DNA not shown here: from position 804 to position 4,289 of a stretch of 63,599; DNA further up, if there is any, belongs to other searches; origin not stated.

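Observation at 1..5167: Stand-alone three-gene operon of orphan envelope proteins built around a 1061-aa polytopic and helical giant (candidate novel surface or secretion module)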

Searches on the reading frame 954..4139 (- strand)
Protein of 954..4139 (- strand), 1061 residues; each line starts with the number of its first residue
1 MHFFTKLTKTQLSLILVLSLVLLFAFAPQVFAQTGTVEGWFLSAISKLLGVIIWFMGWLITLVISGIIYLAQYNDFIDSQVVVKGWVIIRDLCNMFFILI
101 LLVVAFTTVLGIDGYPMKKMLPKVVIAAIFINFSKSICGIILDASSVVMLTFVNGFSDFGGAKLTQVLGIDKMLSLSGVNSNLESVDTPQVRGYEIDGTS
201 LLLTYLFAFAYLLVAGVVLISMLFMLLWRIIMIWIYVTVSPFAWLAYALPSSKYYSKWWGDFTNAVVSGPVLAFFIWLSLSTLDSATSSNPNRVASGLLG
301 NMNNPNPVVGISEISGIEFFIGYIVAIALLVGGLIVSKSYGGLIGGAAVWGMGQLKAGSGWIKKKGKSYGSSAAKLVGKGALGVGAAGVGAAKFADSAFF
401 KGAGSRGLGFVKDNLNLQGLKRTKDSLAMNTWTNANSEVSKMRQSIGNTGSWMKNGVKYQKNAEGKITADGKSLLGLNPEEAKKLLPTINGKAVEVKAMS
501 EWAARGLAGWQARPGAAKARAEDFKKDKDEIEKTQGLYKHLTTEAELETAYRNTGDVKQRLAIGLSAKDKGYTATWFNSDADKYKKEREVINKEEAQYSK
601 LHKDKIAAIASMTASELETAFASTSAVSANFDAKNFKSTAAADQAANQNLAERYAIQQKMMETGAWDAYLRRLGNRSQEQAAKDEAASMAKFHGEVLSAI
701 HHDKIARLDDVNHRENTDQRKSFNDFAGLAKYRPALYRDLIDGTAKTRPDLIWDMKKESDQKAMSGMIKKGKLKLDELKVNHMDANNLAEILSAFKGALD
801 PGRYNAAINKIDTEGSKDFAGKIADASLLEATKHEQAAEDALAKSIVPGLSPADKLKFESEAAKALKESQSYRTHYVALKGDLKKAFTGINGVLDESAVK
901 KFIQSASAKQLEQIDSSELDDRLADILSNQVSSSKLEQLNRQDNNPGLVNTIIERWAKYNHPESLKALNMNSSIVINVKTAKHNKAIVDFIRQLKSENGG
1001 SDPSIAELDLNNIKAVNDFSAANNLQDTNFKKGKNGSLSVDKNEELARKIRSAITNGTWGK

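Call 6: search_protein_families(library=pfam, proteins=[window:954-4139:-], max_evalue=1)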
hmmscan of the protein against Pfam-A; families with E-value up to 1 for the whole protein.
window:954-4139:- (1061 aa): 1 family
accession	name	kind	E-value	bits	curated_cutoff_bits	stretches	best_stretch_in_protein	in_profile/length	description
PF01509.24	TruB_N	-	0.079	13.8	27.3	1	563-630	35-101/149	TruB family pseudouridylate synthase (N terminal domain)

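Call 7: search_protein_families(library=ncbifam, proteins=[window:954-4139:-], max_evalue=1)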
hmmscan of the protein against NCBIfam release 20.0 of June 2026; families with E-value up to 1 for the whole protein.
window:954-4139:- (1061 aa): 2 families
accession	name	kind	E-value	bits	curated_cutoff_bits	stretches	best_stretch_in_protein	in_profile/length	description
NF001928.0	PRK00704.1-5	equivalog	0.081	12.8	301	1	177-285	61-174/187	photosystem I reaction center protein subunit XI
NF007951.0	PRK10670.1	equivalog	0.096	12.6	243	1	856-916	27-89/159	Cys-tRNA(Pro)/Cys-tRNA(Cys) deacylase YbaK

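Call 8: search_solved_structures(query=window:954-4139:-, max_evalue=10)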
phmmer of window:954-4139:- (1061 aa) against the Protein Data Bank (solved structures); distinct sequences matched with E-value up to 10: 2.
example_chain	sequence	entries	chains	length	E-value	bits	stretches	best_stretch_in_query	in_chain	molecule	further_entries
2dxa_A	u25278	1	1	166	0.72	11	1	858-916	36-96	Protein ybaK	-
8rpq_A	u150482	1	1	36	7.6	7.7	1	213-233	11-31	Integrin beta-1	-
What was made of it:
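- Checked: No direct Pfam, NCBIfam or PDB sequence hit was found for any of the three proteins (calls 6-8).
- Tried and rejected: Direct searches, nothing usable. hmmscan of the three proteins against Pfam and NCBIfam, and phmmer of g2 against PDB sequences (calls 6-8).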

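Call 9: find_homologous_proteins(query=window:954-4139:-, max_evalue=0.001)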
Query window:954-4139:- (1061 aa): 479 proteins with E <= 0.001 among 8000 candidates; the best 120 are listed.
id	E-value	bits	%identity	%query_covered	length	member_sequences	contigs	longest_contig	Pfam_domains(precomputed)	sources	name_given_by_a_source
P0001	0.0e+0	2317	99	100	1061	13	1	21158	-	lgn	-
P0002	0.0e+0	1670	72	98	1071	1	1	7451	-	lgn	-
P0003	1.3e-248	846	43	100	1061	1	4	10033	-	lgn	-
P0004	5.7e-248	844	43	100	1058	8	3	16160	-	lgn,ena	-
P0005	1.8e-245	836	43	99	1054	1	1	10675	-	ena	-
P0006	3.7e-245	835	47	89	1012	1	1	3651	-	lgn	-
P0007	4.2e-244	831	43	99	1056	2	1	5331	-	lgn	-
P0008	1.6e-243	829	43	99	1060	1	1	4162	-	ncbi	-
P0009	9.8e-228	777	43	94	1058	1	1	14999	-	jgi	-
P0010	3.0e-179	616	38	96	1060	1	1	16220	-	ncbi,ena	-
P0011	3.1e-171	590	34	100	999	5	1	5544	-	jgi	jgi:hypothetical protein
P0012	1.4e-155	538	36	96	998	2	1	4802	-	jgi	jgi:hypothetical protein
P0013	4.5e-146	507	35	98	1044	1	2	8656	-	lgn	-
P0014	6.0e-101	357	35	50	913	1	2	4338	-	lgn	-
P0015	7.4e-95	337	38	43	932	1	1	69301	-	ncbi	-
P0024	8.4e-78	281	40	37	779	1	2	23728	PF19590.5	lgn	-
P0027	4.5e-77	278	36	45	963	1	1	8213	PF19590.5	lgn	-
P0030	1.2e-76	277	38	41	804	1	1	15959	PF13175.13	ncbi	-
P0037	3.2e-74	269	39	38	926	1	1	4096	PF19590.5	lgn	-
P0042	1.7e-73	266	36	44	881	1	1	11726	PF19590.5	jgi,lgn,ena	-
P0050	4.8e-72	262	37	40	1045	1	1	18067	-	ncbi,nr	ncbi:MAG: DMT family transporter [Patescibacteria group bacterium]|nr:DMT family transporter [Patesc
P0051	5.4e-72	261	40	34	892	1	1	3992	PF19590.5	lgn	-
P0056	2.4e-71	259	40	32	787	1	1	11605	-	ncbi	ncbi:MAG: DMT family transporter [Candidatus Falkowbacteria bacterium]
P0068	1.4e-70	257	41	35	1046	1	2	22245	PF19590.5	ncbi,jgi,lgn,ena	ncbi:MAG: hypothetical protein WC280_00345 [Patescibacteria group bacterium]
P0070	1.7e-70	257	41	32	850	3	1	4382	PF19590.5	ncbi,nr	ncbi:hypothetical protein KKD19_00010 [Patescibacteria group bacterium]|nr:hypothetical protein [Pat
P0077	1.2e-69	254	44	30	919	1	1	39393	PF19590.5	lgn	-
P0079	1.3e-69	254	34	44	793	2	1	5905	PF19590.5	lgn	-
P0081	1.5e-69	253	39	39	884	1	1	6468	PF19590.5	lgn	-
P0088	3.1e-69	252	40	37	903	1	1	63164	PF19590.5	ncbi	-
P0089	3.3e-69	252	39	34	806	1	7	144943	PF19590.5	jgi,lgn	jgi:hypothetical protein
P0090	3.5e-69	252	38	41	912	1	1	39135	PF19590.5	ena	-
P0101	2.8e-68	249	36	43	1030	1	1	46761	PF19590.5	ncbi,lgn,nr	ncbi:MAG: hypothetical protein Q7R92_00675 [bacterium]|nr:hypothetical protein [bacterium]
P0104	4.8e-68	248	40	31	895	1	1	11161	PF19590.5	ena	-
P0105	6.2e-68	248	39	35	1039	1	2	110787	PF21724.3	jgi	jgi:hypothetical protein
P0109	1.0e-67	247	39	34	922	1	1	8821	PF19590.5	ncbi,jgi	-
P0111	1.3e-67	247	41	30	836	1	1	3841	PF19590.5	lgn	-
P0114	1.6e-67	247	45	30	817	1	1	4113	PF19590.5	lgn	-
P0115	1.7e-67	247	43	32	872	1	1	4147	PF19590.5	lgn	-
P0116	2.0e-67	246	39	33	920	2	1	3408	PF19590.5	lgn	-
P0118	2.7e-67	246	40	31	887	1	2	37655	PF19590.5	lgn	-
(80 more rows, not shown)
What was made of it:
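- Source names for P0050 and P0056 (call 9).
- Tried and rejected: It is listed as a precomputed domain on many homologues (call 9).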

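Call 11: find_encoding_contigs(protein=P0001, flank=10000, max_places=4)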
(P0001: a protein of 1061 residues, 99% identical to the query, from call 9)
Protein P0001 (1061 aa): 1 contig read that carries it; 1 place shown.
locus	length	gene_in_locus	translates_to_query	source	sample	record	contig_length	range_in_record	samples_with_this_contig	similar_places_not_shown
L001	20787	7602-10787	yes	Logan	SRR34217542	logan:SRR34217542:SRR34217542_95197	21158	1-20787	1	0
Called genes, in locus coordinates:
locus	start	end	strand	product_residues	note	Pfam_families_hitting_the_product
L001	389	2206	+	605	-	-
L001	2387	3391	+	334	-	PF13177:DNA_pol3_delta2, PF09115:DNApol3-delta_C (faint)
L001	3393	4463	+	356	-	PF25852:DUF6242_C (faint), PF14870:PSII_BNR (weak), PF15902:Sortilin-Vps10, PF14870:PSII_BNR (weak)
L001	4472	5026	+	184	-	PF01765:RRF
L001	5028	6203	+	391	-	PF02163:Peptidase_M50, PF00595:PDZ, PF13180:PDZ_2, PF17820:PDZ_6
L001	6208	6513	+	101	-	PF02482:Ribosomal_S30AE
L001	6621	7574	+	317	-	-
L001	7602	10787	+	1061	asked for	-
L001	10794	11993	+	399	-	-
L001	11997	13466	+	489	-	-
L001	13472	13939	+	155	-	PF12666:PrgI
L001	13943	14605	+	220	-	PF26593:TraC-like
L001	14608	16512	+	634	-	PF01935:DUF87, PF12846:AAA_10 (faint), PF19044:P-loop_TraG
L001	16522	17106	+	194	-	-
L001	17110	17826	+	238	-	PF18912:DZR_2 (weak), PF00156:Pribosyltran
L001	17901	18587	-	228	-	PF05724:TPMT (faint), PF13489:Methyltransf_23, PF13847:Methyltransf_31, PF08241:Methyltransf_11, PF08242:Methyltransf_12, PF13649:Methyltransf_25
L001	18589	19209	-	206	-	PF00293:NUDIX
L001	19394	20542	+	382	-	PF00390:malic, PF03949:Malic_M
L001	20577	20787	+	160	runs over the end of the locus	PF11188:DUF2975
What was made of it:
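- The 220-aa protein matches TraC_F_IV weakly (7.8e-4) and PF26593 TraC-like in precomputed hits (call 11).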

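Call 12: search_protein_families(library=pfam, proteins=[P0024, P0027, P0068, P0030, P0105], max_evalue=0.01)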
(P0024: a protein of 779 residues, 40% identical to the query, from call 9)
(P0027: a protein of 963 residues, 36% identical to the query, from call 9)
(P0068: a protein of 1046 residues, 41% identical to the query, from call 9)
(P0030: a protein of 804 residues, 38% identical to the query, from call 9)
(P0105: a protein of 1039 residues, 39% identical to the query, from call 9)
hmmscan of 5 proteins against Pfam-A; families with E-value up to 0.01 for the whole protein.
P0024 (779 aa): 0 families

P0027 (963 aa): 0 families

P0068 (1046 aa): 0 families

P0030 (804 aa): 0 families

P0105 (1039 aa): 1 family
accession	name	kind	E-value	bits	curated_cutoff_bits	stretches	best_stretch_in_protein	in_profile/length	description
PF21724.2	DUF6861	-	5e-06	26.6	28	1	448-548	45-146/194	Family of unknown function (DUF6861)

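Call 15: search_protein_families(library=pfam, proteins=[L001:10794-11993:+, L001:11997-13466:+, L001:13472-13939:+, L001:13943-14605:+, L001:14608-16512:+, L001:16522-17106:+, L001:17110-17826:+], max_evalue=0.1)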
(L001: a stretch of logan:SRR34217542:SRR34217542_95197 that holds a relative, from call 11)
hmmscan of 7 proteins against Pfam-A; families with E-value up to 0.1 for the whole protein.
L001:10794-11993:+ (399 aa): 0 families

L001:11997-13466:+ (489 aa): 1 family
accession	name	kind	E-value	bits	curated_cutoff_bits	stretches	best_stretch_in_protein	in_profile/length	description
PF04826.19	Arm_2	-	0.076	13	20.4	0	387-416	141-170/221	Armadillo-like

L001:13472-13939:+ (155 aa): 2 families
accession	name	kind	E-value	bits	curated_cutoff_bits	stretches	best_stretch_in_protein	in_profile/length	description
PF12666.12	PrgI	-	1.1e-08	35.9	27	1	9-85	5-86/91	PrgI family protein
PF12648.12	TcpE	-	0.035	15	29.9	1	19-78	23-84/100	TcpE family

L001:13943-14605:+ (220 aa): 2 families
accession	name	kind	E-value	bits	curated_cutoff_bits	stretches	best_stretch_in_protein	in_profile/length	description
PF11130.14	TraC_F_IV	-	0.00078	19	28.1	1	150-211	119-180/375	TraC protein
PF24725.1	DUF7677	-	0.027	15.2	26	0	18-66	9-56/98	Domain of unknown function (DUF7677)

L001:14608-16512:+ (634 aa): 3 families
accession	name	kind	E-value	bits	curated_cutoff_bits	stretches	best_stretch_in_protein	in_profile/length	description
PF19044.6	P-loop_TraG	-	2.4e-28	99.3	25.8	2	432-577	192-344/413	TraG P-loop domain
PF12846.13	AAA_10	-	3.9e-09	36.5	27.5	2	274-318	20-64/362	AAA-like domain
PF01935.23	DUF87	-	7.4e-09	36.5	23.2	1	280-372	28-103/220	Helicase HerA, central domain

L001:16522-17106:+ (194 aa): 0 families

L001:17110-17826:+ (238 aa): 5 families
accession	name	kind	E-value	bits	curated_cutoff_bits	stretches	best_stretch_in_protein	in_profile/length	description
PF00156.33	Pribosyltran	-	5.7e-10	39.2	26.3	1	181-236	79-125/158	Phosphoribosyl transferase domain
PF18912.6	DZR_2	-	6.9e-06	26.2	27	1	18-69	2-56/56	Double zinc ribbon domain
PF15609.12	PRTase_2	-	0.0041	17.1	28.8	1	197-227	118-148/188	Phosphoribosyl transferase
PF14681.12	UPRTase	-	0.011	15.6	27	1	193-228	115-150/206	Uracil phosphoribosyltransferase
PF14572.12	Pribosyl_synth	-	0.012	16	27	1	196-233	81-118/184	Phosphoribosyl synthetase-associated domain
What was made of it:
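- On Patescibacteria-type (MPF-FATA-related) T4SS: The 634-aa protein matches P-loop_TraG at 2.4e-28, plus AAA_10 and DUF87 (call 15). The 220-aa protein gives weak TraC_F_IV and precomputed PF26593 TraC-like hits (calls 11, 15).
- Closest known: Gram-positive conjugation T4SS of pCF10. Same: The PrgI Pfam match is above threshold (call 15).
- Pfam on a 99%-identical copy (call 15).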

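Call 23: search_solved_structures(query=A1, max_evalue=10, show_alignments=2)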
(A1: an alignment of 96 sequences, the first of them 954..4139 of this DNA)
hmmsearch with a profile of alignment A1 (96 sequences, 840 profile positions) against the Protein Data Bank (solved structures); distinct sequences matched with E-value up to 10: 189 (the best 60 are shown).
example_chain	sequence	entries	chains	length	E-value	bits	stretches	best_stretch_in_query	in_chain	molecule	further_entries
6wg3_A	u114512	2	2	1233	0.00012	24.3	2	414-779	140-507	Structural maintenance of chromosomes protein 1A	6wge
7w1m_A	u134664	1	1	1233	0.00012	24.3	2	414-779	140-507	Structural maintenance of chromosomes protein 1A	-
7dxk_A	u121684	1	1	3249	0.00072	21.7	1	477-599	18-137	Huntingtin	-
30dr_S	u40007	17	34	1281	0.0025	19.9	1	470-781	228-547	Dynactin subunit 1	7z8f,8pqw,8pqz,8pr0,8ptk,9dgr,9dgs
6znl_Z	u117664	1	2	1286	0.0028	19.7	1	470-781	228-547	Dynactin subunit 1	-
6uxv_C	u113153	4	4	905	0.004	19.2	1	472-623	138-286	SWI/SNF chromatin-remodeling complex subunit SNF5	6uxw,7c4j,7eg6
7egm_C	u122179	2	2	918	0.0041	19.1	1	472-623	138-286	SWI/SNF chromatin-remodeling complex subunit SNF5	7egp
9b7j_s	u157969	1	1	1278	0.0043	19.1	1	468-781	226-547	Dynactin subunit 1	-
9b7j_S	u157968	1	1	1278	0.0043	19.1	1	468-781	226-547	Dynactin subunit 1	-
9f5w_A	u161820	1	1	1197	0.0072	18.3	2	533-818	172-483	Structural maintenance of chromosomes protein 2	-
8t1i_J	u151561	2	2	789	0.015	17.3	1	618-717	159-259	Mediator of RNA polymerase II transcription subunit 15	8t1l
7emf_O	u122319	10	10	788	0.046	15.7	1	405-512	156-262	Mediator of RNA polymerase II transcription subunit 15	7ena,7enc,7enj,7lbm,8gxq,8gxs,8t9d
6zj3_SK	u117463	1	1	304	0.052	15.5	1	465-578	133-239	Ribosomal protein eS8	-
8i7r_Y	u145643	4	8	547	0.062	15.3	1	439-801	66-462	Cilia- and flagella-associated protein 210 | Cilia- and flagella- associated protein 210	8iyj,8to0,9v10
7w5b_3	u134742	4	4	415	0.099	14.6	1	486-595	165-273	NF-kappa-B-activating protein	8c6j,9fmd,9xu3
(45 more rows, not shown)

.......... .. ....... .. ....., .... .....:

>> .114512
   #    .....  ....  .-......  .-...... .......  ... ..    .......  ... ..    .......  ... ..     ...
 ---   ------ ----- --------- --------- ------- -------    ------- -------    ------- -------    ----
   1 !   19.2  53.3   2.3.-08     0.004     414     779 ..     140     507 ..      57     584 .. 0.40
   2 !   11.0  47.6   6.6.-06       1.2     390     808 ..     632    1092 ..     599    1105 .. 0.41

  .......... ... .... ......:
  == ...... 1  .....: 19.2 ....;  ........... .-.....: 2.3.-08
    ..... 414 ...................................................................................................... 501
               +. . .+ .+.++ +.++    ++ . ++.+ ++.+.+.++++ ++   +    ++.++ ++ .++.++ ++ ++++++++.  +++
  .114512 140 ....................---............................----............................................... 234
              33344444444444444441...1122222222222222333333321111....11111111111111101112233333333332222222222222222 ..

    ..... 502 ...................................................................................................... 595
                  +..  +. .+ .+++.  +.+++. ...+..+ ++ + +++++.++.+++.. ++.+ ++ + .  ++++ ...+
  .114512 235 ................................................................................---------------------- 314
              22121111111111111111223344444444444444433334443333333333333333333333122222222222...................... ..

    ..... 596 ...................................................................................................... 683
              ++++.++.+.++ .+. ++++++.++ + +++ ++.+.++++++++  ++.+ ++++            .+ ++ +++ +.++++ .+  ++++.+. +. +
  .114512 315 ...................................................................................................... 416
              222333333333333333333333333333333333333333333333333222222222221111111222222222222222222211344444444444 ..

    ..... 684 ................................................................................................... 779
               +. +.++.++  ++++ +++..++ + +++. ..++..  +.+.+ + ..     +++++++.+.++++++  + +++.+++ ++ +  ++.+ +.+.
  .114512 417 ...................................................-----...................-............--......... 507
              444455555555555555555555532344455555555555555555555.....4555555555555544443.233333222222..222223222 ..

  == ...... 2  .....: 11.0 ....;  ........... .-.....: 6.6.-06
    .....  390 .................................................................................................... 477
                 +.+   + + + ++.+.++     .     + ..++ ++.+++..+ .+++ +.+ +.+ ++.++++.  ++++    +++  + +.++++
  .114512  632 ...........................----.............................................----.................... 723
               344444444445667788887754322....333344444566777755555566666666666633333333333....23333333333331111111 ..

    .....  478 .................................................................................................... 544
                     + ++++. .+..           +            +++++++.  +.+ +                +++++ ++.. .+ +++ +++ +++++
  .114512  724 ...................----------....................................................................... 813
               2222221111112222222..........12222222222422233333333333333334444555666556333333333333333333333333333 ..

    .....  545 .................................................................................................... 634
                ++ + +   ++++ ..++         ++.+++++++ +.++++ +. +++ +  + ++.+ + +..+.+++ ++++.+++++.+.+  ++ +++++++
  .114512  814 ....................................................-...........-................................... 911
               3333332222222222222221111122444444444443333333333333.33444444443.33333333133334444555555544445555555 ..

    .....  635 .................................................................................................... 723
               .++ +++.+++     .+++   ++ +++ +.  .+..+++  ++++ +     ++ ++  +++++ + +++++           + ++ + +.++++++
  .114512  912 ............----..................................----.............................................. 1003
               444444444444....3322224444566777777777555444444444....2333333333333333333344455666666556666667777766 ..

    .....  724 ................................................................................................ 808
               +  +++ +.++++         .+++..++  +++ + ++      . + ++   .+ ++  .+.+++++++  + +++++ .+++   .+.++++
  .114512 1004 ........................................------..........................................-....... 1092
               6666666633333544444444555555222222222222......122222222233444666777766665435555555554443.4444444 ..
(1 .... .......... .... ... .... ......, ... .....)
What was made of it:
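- Tried and rejected: I rejected these hits as compositional (call 23).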
